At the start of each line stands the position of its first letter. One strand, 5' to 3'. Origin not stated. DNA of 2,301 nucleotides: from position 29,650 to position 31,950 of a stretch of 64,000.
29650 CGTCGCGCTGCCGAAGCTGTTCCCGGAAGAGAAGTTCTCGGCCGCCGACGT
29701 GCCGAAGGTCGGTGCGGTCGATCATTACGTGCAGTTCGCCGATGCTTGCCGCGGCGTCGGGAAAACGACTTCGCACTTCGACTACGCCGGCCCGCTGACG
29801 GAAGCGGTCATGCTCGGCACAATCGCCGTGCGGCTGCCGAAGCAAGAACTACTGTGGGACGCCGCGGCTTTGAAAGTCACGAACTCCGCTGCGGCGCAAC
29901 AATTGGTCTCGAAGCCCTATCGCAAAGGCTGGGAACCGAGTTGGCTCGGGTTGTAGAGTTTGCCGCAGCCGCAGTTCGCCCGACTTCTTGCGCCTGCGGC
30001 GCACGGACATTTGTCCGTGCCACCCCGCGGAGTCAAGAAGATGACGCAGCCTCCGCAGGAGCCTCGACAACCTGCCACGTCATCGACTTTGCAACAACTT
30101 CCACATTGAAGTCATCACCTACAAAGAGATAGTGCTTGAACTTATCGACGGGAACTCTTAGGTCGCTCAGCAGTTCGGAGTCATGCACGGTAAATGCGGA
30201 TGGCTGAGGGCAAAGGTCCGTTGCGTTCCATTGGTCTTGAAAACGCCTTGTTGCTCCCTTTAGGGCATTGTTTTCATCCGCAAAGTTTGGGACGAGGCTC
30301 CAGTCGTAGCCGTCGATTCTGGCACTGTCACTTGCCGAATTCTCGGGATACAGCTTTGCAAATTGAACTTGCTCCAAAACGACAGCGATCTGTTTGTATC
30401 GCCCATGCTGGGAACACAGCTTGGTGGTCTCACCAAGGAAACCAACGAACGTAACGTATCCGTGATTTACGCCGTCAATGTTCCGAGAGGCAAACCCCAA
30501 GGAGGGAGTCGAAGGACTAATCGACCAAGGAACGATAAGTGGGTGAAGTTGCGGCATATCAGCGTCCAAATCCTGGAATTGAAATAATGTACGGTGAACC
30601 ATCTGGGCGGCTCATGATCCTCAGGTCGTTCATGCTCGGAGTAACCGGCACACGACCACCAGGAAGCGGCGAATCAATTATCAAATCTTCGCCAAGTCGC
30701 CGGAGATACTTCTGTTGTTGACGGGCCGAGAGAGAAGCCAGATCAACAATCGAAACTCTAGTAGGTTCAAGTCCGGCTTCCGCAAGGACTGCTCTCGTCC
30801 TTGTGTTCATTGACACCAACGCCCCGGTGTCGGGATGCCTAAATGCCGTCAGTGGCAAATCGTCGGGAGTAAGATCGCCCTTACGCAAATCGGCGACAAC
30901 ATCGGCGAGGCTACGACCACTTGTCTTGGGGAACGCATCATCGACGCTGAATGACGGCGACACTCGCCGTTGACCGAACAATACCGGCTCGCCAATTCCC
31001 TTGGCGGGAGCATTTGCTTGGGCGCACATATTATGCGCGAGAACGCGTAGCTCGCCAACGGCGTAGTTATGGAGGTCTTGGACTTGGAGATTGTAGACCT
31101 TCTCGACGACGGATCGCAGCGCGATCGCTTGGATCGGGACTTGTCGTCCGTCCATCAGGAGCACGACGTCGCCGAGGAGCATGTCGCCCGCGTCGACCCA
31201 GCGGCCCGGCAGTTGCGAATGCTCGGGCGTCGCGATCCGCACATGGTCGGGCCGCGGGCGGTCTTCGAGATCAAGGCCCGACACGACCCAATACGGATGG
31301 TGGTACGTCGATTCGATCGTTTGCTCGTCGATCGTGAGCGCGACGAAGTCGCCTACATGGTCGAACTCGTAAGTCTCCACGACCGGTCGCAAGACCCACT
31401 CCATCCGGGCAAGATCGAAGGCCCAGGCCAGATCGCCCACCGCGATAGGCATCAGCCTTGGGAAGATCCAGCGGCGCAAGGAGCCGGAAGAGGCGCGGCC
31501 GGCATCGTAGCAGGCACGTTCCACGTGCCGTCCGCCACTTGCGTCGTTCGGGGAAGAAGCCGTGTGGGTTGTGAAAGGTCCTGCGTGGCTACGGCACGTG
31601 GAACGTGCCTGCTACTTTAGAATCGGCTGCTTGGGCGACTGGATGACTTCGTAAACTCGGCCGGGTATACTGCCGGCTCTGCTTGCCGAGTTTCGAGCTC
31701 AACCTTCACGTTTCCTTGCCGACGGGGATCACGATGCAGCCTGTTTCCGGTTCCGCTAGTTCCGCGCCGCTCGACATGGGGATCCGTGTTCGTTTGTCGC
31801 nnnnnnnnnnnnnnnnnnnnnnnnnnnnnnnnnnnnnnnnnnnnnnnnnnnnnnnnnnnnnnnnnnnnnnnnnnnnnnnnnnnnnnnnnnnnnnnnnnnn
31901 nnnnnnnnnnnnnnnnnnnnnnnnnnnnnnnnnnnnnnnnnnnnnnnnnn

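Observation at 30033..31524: Orphan polymorphic-toxin tip (truncated Hint domain + unassigned toxin domain) with translationally coupled immunity gene on a low-GC islet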

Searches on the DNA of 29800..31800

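Call 101: search_rna_families(source=window, start=29800, end=31800, threshold=evalue, max_evalue=1)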
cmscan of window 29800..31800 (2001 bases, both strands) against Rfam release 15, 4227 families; matches with E-value up to 1: 0.
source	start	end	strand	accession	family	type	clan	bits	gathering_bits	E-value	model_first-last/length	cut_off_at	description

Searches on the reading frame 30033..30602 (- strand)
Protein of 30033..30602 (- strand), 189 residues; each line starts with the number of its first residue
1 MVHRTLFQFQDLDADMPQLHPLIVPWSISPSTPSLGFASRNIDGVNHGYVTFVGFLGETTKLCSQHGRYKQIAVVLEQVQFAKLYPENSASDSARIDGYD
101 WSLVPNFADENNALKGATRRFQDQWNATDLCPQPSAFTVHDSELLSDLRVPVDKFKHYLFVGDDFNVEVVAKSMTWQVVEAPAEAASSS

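Call 4: search_protein_families(library=pfam, proteins=[window:30033-30602:-], max_evalue=1)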
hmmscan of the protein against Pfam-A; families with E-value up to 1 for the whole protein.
window:30033-30602:- (189 aa): 0 families

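Call 5: search_protein_families(library=ncbifam, proteins=[window:30033-30602:-], max_evalue=1)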
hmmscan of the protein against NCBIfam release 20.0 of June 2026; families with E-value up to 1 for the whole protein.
window:30033-30602:- (189 aa): 1 family
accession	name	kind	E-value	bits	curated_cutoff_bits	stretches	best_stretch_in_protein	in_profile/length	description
NF004566.0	PRK05901.2-4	equivalog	0.21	10.7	531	1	27-67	135-175/448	RNA polymerase sigma factor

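Call 15: find_homologous_proteins(query=window:30036-30557:-, max_evalue=0.001)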
Query window:30036-30557:- (174 aa): 5 proteins with E <= 0.001 among 35 candidates.
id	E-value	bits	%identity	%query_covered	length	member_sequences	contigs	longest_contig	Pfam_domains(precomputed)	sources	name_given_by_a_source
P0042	6.8e-114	395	100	100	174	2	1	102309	-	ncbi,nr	ncbi:MAG: hypothetical protein K8U03_17640 [Planctomycetia bacterium]|nr:hypothetical protein [Planc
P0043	2.1e-100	352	86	100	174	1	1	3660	-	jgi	jgi:hypothetical protein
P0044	1.4e-84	300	75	99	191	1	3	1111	-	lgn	-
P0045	6.6e-61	223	58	97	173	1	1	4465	-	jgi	jgi:hypothetical protein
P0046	1.0e-59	219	55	100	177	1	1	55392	-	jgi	jgi:hypothetical protein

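Call 16: find_encoding_contigs(protein=P0043, flank=5000, max_places=3)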
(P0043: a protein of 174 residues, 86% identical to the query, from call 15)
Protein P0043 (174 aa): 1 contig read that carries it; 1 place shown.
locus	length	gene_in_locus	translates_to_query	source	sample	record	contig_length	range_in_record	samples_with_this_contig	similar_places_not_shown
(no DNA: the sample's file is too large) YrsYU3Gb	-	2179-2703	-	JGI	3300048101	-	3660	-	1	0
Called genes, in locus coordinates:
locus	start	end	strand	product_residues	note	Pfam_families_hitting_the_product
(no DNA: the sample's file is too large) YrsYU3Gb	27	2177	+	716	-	-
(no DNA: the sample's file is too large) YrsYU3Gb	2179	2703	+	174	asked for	-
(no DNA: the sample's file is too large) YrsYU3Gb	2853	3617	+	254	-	-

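Call 17: find_encoding_contigs(protein=P0046, flank=8000, max_places=3)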
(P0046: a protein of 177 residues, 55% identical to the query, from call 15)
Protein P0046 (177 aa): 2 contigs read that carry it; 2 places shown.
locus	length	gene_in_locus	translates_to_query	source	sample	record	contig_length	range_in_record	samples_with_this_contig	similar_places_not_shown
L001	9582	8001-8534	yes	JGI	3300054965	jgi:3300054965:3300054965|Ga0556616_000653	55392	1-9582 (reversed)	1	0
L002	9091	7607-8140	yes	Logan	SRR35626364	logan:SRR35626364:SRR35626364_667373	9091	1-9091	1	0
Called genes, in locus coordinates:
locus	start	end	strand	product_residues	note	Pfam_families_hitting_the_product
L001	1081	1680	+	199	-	-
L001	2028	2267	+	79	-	-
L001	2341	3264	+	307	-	-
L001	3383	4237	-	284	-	PF09250:Prim-Pol, PF08708:PriCT_1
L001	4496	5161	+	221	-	-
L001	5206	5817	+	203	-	-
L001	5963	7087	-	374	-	-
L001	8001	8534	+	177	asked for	-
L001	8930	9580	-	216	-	?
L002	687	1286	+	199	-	-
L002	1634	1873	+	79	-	-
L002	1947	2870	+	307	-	-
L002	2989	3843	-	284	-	PF09250:Prim-Pol, PF08708:PriCT_1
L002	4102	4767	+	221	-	-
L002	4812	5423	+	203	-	-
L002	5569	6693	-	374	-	-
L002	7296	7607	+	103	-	-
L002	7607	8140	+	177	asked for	-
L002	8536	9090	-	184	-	?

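Call 18: find_encoding_contigs(protein=P0045, flank=5000, max_places=3)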
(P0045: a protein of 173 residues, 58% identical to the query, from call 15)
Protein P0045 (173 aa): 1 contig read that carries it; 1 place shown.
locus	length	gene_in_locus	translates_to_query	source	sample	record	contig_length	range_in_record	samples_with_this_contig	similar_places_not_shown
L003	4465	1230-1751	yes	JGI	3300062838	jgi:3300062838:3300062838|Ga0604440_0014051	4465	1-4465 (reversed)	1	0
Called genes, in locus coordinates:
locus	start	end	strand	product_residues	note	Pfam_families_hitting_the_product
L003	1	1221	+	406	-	?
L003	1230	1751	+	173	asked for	-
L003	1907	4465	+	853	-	?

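Call 20: search_protein_families(library=pfam, proteins=[L003:1-1221:+], max_evalue=0.01)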
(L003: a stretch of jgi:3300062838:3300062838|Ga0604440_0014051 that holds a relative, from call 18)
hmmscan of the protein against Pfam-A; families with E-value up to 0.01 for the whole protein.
L003:1-1221:+ (406 aa): 0 families

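Call 34: search_solved_structures(query=A2, max_evalue=10, show_alignments=1)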
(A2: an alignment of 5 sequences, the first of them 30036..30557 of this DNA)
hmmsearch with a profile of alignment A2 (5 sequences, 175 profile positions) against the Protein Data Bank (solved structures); distinct sequences matched with E-value up to 10: 2.
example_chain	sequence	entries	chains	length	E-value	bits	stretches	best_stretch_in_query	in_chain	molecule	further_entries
2bgk_A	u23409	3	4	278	0.48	13.3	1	28-85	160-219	RHIZOME SECOISOLARICIRESINOL DEHYDROGENASE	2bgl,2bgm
8dkc_A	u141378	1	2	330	1.7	11.5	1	21-59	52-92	DNA-directed RNA polymerase subunit alpha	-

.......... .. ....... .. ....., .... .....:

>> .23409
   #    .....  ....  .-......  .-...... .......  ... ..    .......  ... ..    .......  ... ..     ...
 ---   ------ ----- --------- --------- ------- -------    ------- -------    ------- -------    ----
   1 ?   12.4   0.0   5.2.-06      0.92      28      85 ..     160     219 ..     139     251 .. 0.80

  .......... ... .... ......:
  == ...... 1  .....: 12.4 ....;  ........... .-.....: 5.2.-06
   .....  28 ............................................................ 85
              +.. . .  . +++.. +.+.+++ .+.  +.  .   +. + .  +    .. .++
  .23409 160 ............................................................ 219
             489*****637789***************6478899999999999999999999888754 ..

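Call 42: predict_structure(alignment_id=A2)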
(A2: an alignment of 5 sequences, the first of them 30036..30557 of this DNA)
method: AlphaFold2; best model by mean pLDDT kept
length: 174 residues; sequences in the alignment: 5
mean_pLDDT: 54.5   pTM: 0.57
mean pLDDT of the five models: 54.5, 52.1, 43.1, 35.5, 34.9
residues with pLDDT >= 90: 0; 70-90: 43; 50-70: 45; < 50: 86
segments of 3 or more residues with pLDDT < 50: 6-52, 92-94, 96-119, 166-174
pLDDT, mean of each block of 10 residues (from residue 1): 49 33 29 45 43 54 71 59 66 45 43 42 78 83 69 75 47 34
secondary structure, 60 per line:
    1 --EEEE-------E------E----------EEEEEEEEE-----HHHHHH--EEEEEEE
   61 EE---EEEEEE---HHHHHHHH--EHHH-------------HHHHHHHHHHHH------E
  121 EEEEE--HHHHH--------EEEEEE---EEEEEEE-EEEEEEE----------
elements in order: E3-6 E32-40 H46-51 E54-62 E66-71 H75-82 H102-113 E120-125 H128-132 E141-146 E150-156 E158-164

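Call 73: search_solved_structures(query=A4, max_evalue=10)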
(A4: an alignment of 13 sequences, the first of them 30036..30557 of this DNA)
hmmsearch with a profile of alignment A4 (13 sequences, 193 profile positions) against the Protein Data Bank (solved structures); distinct sequences matched with E-value up to 10: 0.
